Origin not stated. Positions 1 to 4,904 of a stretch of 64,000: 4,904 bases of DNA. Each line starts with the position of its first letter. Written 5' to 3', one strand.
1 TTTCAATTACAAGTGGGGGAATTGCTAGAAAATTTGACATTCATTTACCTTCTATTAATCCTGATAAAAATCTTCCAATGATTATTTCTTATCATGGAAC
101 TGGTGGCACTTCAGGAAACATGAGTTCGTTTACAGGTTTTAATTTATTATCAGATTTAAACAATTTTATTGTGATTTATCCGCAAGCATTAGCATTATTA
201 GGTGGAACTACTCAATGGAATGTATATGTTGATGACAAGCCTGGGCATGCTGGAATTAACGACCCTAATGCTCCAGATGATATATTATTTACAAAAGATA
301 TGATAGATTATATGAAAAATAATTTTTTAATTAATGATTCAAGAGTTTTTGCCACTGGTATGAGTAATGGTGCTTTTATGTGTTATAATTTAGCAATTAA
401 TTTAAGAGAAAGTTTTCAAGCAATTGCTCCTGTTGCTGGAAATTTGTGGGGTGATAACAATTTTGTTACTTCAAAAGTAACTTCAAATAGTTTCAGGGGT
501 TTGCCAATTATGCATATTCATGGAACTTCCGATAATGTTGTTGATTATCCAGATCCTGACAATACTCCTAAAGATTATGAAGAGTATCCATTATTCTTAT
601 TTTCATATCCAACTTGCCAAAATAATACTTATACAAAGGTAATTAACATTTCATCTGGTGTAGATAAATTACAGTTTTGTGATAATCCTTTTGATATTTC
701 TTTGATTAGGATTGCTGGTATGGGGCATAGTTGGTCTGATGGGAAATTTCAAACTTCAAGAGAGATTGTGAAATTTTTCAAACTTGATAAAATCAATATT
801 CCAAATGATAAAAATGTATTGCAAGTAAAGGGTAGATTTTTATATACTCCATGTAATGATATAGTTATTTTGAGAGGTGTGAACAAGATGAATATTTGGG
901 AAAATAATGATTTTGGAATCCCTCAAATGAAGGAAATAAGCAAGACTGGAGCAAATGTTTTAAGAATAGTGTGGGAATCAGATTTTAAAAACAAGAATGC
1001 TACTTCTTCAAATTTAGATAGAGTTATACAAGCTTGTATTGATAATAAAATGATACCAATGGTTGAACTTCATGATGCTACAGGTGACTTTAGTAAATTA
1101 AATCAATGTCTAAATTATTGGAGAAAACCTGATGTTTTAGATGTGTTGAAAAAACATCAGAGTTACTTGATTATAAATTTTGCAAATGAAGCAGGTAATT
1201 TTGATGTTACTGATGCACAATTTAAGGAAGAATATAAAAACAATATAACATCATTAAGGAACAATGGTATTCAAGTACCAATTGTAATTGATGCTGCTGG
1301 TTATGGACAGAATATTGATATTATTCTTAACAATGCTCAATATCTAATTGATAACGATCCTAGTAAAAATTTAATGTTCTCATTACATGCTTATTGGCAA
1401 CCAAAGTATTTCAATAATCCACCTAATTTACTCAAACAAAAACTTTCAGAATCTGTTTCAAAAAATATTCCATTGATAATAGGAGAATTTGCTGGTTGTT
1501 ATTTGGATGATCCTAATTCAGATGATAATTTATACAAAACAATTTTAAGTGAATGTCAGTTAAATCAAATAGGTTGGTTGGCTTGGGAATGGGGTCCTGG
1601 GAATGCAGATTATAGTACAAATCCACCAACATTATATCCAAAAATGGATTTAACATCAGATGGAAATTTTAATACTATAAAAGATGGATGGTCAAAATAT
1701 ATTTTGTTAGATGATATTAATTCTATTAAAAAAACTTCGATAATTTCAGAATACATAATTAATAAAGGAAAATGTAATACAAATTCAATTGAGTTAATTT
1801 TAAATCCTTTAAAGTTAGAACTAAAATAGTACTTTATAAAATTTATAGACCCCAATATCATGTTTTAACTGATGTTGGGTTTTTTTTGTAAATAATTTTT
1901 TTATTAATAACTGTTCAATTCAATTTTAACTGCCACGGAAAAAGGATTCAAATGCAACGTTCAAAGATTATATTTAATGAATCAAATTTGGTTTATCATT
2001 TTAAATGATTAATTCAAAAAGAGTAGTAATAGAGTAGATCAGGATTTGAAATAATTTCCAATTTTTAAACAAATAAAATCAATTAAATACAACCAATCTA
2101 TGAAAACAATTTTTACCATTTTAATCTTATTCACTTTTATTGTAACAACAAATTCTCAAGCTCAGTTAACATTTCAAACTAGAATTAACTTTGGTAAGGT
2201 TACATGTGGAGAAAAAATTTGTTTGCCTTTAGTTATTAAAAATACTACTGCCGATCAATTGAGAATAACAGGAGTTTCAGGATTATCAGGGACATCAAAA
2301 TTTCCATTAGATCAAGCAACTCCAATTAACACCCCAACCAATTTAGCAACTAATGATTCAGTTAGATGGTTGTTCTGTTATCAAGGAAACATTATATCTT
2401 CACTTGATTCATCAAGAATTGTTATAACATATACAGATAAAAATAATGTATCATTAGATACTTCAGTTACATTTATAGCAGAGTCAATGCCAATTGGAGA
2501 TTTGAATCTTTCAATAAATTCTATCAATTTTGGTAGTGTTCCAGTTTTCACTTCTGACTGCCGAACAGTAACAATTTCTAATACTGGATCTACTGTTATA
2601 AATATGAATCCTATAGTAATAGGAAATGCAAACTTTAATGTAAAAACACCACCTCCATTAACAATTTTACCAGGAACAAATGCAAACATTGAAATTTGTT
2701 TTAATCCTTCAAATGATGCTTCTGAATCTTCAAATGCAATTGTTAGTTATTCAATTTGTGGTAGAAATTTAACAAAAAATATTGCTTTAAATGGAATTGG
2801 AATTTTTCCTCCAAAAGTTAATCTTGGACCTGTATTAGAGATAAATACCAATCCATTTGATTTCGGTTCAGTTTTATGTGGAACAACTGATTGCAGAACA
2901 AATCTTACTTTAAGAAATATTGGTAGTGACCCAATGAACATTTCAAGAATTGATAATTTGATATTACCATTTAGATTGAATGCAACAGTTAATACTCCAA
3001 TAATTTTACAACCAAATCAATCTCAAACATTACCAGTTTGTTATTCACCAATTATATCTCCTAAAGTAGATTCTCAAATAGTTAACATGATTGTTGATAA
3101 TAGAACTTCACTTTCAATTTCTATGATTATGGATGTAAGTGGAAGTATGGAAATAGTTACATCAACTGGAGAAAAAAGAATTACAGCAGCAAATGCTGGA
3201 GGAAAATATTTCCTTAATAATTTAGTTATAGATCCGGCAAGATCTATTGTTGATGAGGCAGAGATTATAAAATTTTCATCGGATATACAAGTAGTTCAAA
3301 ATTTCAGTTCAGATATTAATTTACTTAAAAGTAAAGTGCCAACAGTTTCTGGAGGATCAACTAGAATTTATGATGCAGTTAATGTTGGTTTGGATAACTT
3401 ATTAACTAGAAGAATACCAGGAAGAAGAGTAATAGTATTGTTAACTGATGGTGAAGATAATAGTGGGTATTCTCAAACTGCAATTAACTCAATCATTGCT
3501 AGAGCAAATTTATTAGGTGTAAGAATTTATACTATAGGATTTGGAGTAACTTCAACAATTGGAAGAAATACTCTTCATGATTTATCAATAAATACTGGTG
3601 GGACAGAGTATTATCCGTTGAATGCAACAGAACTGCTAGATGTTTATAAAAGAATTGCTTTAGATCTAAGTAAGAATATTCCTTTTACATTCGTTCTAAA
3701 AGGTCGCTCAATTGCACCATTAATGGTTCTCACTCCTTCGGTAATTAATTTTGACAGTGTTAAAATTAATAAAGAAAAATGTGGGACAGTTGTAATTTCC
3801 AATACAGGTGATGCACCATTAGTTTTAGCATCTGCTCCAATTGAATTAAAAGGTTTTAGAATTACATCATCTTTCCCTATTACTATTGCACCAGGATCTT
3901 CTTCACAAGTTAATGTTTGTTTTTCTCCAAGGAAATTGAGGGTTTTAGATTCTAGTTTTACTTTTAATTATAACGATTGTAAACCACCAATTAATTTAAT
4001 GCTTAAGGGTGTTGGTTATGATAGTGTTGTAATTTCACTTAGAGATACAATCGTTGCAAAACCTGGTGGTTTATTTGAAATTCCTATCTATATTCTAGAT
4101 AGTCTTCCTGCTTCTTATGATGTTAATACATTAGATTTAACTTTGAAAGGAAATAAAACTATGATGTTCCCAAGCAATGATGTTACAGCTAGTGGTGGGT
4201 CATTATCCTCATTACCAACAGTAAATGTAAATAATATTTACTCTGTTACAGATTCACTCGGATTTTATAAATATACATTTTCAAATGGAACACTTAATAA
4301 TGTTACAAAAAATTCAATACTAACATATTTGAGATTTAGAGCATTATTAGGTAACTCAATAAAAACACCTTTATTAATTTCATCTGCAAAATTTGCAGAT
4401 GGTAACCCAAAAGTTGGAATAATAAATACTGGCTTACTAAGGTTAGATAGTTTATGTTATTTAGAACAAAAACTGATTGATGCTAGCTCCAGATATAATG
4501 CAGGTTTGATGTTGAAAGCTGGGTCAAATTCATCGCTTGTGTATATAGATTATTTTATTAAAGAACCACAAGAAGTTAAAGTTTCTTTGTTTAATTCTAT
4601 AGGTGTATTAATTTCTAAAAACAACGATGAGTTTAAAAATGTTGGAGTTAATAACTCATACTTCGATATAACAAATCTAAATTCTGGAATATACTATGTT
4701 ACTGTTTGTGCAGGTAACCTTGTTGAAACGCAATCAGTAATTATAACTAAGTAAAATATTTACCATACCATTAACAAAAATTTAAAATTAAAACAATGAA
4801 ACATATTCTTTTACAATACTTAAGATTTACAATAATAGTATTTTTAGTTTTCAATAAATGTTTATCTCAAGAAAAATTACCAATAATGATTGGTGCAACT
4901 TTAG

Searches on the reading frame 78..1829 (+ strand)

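Call 38: search_protein_families(library=pfam, proteins=[window:78-1829:+], max_evalue=0.0001)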
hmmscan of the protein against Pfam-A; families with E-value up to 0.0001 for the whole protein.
window:78-1829:+ (583 aa): 3 families
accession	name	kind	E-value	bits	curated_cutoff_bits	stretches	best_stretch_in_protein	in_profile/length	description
PF00150.24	Cellulase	-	2.6e-21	76.8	23.5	1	268-507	13-270/272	Cellulase (glycosyl hydrolase family 5)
PF02230.22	Abhydrolase_2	-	7.1e-06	26.4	23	1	64-157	82-172/217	Phospholipase/Carboxylesterase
PF10503.15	Esterase_PHB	-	5.1e-05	23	23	0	2-147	19-158/219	Esterase PHB depolymerase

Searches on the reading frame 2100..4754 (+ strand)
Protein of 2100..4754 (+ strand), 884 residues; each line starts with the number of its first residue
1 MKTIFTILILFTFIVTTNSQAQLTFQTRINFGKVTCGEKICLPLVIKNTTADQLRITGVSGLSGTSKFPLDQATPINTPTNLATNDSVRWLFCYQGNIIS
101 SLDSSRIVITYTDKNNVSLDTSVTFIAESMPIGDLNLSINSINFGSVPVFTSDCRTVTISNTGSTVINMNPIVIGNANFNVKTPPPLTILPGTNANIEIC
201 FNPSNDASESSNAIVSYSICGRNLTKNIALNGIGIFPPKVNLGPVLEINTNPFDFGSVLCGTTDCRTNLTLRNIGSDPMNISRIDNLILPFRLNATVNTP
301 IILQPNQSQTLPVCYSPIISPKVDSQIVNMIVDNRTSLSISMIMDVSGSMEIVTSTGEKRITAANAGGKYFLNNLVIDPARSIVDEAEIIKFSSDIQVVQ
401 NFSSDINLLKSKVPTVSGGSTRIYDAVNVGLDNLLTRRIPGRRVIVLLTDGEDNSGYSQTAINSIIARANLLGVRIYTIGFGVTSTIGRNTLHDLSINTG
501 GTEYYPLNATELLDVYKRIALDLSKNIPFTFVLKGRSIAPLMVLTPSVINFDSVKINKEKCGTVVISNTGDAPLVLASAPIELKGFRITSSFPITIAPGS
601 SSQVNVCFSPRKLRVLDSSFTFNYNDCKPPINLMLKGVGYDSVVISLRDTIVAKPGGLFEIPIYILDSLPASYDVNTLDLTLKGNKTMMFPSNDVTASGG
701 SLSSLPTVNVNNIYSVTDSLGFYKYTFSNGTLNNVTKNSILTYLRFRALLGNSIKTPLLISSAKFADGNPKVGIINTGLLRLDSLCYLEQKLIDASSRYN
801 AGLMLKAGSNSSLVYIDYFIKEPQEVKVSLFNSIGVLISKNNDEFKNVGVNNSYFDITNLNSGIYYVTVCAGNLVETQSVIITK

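Call 38: search_protein_families(library=pfam, proteins=[window:2100-4754:+], max_evalue=0.0001)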
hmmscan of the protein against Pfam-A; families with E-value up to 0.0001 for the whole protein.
window:2100-4754:+ (884 aa): 8 families
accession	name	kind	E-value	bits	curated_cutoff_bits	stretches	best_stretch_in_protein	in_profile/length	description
PF22544.2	HYDIN_VesB_CFA65-like_Ig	-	3.3e-29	101.5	25.5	2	541-637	2-99/100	HYDIN/CFA65/VesB-like, Ig-like domain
PF22073.2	Cep192_D4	-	2.4e-21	76.5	35.5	2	544-639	6-111/112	Cep192 domain 4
PF15780.11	ASH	-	3.6e-18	66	27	1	541-626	2-92/98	Abnormal spindle-like microcephaly-assoc'd, ASPM-SPD-2-Hydin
PF07610.17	DUF1573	-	4.3e-12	46.4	26.1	0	547-637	6-96/98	Protein of unknown function (DUF1573)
PF00092.34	VWA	-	2.6e-09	38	23.8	1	343-500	5-155/174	von Willebrand factor type A domain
PF13519.12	VWA_2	-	3.6e-08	34.4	27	1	342-452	3-107/107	von Willebrand factor type A domain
PF22067.2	Cep192_D3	-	1.2e-06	29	27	0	141-211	8-76/99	Cep192 domain 3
PF12371.14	TMEM131_like_N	-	6.3e-06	26.8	28.8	0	141-204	7-71/84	Transmembrane protein 131-like N-terminal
